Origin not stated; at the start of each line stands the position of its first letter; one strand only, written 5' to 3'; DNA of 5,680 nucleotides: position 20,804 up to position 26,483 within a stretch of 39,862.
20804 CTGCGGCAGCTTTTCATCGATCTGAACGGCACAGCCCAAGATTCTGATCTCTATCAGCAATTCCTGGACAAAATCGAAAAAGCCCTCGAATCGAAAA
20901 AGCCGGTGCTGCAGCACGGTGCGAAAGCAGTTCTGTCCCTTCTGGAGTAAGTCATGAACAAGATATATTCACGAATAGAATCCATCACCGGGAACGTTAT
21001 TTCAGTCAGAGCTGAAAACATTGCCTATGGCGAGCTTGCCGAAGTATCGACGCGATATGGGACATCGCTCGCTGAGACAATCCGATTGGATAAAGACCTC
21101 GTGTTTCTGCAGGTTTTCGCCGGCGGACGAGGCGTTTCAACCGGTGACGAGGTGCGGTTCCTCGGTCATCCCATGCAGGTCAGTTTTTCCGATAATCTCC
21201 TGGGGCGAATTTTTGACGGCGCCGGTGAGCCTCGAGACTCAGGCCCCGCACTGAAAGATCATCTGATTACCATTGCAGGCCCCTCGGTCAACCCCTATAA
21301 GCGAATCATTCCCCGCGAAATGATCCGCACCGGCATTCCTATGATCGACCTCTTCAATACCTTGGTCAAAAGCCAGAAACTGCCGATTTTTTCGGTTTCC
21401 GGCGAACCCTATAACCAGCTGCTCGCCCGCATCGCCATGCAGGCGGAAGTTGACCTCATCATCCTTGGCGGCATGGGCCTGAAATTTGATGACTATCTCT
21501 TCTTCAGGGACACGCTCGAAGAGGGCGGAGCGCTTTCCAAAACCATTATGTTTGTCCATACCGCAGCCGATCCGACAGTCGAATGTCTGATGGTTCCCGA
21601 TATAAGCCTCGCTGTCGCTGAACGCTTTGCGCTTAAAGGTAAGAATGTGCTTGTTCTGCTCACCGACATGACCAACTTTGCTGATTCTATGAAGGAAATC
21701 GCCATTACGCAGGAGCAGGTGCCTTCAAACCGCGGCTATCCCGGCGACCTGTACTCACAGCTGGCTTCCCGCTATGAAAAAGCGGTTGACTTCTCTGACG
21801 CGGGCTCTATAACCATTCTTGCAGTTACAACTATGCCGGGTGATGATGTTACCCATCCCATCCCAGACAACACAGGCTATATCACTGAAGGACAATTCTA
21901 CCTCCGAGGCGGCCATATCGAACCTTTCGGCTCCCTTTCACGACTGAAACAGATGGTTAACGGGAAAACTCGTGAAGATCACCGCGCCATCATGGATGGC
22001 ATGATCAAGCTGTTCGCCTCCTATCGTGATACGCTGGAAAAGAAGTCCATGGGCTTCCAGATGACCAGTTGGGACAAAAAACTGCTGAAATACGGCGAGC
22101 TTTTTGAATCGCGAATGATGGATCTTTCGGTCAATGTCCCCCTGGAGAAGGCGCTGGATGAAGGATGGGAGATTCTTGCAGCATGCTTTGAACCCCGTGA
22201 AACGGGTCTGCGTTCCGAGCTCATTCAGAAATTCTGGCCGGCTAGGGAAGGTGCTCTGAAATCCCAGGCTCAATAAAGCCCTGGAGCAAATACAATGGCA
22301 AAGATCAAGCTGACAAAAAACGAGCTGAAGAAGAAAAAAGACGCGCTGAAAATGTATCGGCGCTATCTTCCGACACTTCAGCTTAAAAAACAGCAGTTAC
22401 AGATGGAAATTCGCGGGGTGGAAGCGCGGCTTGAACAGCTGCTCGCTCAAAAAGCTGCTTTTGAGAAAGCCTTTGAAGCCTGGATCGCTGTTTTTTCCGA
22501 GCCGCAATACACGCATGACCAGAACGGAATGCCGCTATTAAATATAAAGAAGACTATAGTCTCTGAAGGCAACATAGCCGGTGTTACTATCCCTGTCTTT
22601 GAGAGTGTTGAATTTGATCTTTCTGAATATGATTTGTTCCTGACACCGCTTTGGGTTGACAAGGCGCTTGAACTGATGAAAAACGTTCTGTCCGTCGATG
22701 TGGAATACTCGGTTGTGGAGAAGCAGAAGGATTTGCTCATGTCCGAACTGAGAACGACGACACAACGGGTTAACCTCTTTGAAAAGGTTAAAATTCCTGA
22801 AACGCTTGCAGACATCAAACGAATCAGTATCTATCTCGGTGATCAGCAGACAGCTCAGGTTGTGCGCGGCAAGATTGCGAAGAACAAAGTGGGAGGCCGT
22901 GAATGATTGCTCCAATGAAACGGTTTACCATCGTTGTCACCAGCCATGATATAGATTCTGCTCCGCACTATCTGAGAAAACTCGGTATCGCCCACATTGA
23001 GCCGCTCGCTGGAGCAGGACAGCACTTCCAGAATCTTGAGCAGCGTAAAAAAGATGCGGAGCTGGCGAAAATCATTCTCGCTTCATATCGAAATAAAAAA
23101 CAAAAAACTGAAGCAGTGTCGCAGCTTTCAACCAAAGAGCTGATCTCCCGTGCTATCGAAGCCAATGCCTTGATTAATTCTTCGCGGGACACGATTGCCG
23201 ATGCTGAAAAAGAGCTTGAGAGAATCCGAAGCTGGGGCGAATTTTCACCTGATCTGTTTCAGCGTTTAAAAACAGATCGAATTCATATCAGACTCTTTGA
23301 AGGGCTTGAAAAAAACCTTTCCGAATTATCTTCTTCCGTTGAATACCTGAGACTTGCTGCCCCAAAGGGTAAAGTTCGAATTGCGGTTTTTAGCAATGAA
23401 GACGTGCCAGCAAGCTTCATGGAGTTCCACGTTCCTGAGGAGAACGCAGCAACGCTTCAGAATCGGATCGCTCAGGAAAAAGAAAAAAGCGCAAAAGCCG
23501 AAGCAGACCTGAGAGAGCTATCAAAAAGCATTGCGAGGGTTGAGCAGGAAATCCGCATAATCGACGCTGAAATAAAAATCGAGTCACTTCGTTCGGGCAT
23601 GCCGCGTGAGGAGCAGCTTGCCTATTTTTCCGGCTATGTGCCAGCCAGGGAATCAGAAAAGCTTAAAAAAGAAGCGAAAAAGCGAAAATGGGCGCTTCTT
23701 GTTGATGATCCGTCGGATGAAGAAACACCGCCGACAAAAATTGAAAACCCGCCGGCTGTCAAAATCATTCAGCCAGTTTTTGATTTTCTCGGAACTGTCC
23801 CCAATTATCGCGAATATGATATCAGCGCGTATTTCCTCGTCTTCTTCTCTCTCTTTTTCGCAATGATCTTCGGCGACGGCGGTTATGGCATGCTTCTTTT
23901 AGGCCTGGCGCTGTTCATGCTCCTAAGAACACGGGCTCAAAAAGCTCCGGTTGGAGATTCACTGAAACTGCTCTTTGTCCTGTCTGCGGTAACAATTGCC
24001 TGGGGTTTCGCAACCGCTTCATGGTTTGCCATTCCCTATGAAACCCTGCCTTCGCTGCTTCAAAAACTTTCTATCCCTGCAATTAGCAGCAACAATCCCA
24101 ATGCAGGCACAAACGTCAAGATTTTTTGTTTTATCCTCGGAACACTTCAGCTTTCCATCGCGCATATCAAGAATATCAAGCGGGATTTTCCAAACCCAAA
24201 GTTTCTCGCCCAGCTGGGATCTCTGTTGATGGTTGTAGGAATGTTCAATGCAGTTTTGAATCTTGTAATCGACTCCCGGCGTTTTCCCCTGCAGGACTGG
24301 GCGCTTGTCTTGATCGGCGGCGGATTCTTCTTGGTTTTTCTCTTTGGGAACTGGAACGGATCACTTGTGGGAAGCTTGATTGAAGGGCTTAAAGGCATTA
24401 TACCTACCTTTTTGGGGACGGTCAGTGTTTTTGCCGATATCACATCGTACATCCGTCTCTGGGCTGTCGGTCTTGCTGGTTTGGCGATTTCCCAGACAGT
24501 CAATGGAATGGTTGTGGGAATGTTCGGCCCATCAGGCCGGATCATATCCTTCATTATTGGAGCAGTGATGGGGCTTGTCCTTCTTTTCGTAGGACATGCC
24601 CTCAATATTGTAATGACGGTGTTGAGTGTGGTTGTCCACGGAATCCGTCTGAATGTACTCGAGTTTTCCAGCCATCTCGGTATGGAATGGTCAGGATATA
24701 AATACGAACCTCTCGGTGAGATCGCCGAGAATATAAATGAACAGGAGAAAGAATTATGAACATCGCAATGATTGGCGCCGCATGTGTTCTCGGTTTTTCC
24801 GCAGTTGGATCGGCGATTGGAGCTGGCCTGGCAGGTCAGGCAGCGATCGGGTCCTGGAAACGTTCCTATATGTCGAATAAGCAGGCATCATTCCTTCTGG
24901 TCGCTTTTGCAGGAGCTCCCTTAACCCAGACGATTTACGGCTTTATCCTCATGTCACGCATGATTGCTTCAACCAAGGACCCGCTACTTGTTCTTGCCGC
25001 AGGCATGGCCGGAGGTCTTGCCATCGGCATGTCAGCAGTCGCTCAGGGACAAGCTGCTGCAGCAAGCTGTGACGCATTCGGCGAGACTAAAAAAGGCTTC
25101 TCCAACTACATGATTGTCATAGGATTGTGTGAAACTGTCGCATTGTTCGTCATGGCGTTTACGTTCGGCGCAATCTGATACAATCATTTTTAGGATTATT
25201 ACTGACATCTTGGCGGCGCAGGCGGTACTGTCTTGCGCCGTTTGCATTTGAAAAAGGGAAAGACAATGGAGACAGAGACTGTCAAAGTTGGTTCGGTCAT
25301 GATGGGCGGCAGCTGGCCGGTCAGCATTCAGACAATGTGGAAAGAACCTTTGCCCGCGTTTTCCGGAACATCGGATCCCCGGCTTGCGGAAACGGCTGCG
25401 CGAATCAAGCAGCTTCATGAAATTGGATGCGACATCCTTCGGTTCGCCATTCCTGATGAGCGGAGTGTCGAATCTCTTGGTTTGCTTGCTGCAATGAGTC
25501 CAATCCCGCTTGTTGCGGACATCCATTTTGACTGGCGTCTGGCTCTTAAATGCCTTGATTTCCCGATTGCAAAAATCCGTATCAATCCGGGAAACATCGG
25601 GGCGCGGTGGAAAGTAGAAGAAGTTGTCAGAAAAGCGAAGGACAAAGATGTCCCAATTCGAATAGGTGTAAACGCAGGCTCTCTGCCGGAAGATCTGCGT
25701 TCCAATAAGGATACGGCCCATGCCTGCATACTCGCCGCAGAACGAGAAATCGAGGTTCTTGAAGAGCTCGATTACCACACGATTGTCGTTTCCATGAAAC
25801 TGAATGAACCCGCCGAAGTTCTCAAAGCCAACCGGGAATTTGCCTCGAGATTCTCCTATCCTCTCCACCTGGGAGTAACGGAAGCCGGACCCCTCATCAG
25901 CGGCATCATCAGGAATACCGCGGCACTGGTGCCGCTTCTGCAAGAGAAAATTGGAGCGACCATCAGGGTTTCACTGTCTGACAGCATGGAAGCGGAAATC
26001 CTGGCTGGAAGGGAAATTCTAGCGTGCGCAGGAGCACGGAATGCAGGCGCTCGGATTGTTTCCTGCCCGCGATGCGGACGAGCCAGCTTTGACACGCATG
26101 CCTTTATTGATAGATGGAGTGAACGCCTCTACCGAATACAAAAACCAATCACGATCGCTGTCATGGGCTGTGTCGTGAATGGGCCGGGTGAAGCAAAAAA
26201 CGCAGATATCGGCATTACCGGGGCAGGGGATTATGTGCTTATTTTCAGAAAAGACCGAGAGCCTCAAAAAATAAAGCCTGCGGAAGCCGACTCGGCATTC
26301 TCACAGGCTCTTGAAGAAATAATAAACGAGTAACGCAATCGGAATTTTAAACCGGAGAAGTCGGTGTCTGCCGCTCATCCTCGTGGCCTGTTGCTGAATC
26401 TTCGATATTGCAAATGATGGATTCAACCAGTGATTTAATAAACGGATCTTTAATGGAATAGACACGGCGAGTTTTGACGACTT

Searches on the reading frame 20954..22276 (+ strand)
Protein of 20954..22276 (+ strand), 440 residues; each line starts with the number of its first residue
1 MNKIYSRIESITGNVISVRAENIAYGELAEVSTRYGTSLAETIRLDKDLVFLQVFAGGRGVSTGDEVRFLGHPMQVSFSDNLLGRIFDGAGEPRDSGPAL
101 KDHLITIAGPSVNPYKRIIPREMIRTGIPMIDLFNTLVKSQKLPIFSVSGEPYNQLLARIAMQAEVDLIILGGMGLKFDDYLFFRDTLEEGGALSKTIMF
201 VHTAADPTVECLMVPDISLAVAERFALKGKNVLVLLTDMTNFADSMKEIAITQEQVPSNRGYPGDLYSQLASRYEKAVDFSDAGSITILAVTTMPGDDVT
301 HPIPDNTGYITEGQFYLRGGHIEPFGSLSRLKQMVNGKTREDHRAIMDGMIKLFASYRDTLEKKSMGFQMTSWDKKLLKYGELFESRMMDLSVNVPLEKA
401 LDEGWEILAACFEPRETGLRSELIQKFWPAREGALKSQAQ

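Call 76: search_protein_families(library=pfam, proteins=[window:20954-22276:+], max_evalue=0.0001)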
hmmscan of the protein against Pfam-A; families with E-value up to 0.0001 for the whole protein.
window:20954-22276:+ (440 aa): 3 families
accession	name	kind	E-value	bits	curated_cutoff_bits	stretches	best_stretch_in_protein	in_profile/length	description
PF00006.31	ATP-synt_ab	-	5.3e-52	177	29.5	1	127-318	1-194/213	ATP synthase alpha/beta family, nucleotide-binding domain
PF22919.1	ATP-synt_VA_C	-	6.3e-10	39.4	24.7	1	333-427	2-100/101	C-terminal domain of V and A type ATP synthase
PF02874.29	ATP-synt_ab_N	-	7.1e-10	39.7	20.9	1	9-71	2-69/69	ATP synthase alpha/beta family, beta-barrel domain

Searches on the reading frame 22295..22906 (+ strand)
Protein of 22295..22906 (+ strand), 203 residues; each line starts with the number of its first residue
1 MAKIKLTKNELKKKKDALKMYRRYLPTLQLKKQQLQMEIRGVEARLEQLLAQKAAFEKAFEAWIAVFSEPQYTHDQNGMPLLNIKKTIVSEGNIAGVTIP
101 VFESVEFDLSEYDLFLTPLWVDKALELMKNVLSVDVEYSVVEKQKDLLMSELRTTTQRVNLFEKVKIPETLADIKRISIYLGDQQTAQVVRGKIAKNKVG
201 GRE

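Call 76: search_protein_families(library=pfam, proteins=[window:22295-22906:+], max_evalue=0.0001)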
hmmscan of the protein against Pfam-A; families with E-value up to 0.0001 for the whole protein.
window:22295-22906:+ (203 aa): 1 family
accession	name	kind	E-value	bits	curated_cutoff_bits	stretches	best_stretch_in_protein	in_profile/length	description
PF01813.22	ATP-synt_D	-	1.1e-40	140.1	25.7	1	10-197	1-196/196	ATP synthase subunit D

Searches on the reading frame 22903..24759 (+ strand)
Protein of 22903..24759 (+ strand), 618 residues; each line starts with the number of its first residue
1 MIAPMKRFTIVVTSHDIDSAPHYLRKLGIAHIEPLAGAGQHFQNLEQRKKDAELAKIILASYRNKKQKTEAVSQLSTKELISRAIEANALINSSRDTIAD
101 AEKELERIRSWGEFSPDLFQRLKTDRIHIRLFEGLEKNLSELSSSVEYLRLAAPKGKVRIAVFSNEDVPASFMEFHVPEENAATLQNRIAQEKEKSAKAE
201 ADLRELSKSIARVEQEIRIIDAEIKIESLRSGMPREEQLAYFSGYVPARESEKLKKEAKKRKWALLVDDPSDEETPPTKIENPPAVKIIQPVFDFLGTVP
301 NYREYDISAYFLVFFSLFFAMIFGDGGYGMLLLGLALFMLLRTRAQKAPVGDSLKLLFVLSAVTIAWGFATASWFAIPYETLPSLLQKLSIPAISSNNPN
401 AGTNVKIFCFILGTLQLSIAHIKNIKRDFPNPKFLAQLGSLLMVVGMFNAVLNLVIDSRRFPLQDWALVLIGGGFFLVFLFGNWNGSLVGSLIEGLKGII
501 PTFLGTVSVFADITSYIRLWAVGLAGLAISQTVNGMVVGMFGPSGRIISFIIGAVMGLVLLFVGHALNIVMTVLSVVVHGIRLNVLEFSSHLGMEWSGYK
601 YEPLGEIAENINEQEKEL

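Call 76: search_protein_families(library=pfam, proteins=[window:22903-24759:+], max_evalue=0.0001)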
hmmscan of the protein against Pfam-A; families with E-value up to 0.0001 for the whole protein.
window:22903-24759:+ (618 aa): 1 family
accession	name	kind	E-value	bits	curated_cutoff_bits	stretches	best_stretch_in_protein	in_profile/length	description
PF01496.24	V_ATPase_I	-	5.8e-22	77.9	30.7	2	213-348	280-422/815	V-type ATPase 116kDa subunit family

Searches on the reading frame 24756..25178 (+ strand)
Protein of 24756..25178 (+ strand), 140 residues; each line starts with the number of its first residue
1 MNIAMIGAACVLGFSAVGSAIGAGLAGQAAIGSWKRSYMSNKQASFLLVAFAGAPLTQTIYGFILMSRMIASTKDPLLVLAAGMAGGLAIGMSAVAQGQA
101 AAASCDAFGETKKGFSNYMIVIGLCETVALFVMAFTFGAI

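Call 76: search_protein_families(library=pfam, proteins=[window:24756-25178:+], max_evalue=0.0001)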
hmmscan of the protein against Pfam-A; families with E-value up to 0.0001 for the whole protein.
window:24756-25178:+ (140 aa): 1 family
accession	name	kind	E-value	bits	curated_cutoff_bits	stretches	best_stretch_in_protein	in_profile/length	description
PF00137.26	ATP-synt_C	-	6.9e-16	58.7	24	2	80-137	1-58/60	ATP synthase subunit C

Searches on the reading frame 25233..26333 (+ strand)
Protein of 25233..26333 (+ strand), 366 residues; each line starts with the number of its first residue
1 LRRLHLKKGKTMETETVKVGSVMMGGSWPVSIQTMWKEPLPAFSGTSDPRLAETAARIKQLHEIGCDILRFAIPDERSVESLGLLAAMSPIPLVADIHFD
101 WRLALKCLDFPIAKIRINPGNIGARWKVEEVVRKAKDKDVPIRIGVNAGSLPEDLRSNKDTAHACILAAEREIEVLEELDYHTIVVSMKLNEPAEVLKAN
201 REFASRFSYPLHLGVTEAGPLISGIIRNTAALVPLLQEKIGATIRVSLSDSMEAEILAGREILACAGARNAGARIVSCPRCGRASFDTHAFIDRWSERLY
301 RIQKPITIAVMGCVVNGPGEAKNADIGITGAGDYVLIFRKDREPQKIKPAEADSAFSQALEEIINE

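Call 8: search_protein_families(library=ncbifam, proteins=[window:25233-26333:+], max_evalue=0.001)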
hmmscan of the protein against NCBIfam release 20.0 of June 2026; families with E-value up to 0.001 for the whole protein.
window:25233-26333:+ (366 aa): 4 families
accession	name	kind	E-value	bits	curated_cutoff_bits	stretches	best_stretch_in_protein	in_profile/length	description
NF001540.0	PRK00366.1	equivalog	5.4e-110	367.6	345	1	10-364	12-361/364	flavodoxin-dependent (E)-4-hydroxy-3-methylbut-2-enyl-diphosphate synthase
TIGR00612.1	ispG_gcpE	equivalog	9.1e-106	354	280.25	1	13-349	3-345/357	(E)-4-hydroxy-3-methylbut-2-enyl-diphosphate synthase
NF001912.0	PRK00694.1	equivalog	3.5e-51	174.5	1045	3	128-259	147-284/606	4-hydroxy-3-methylbut-2-en-1-yl diphosphate synthase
NF002534.0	PRK02048.1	equivalog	3.9e-45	154.7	886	3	131-267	146-288/613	4-hydroxy-3-methylbut-2-en-1-yl diphosphate synthase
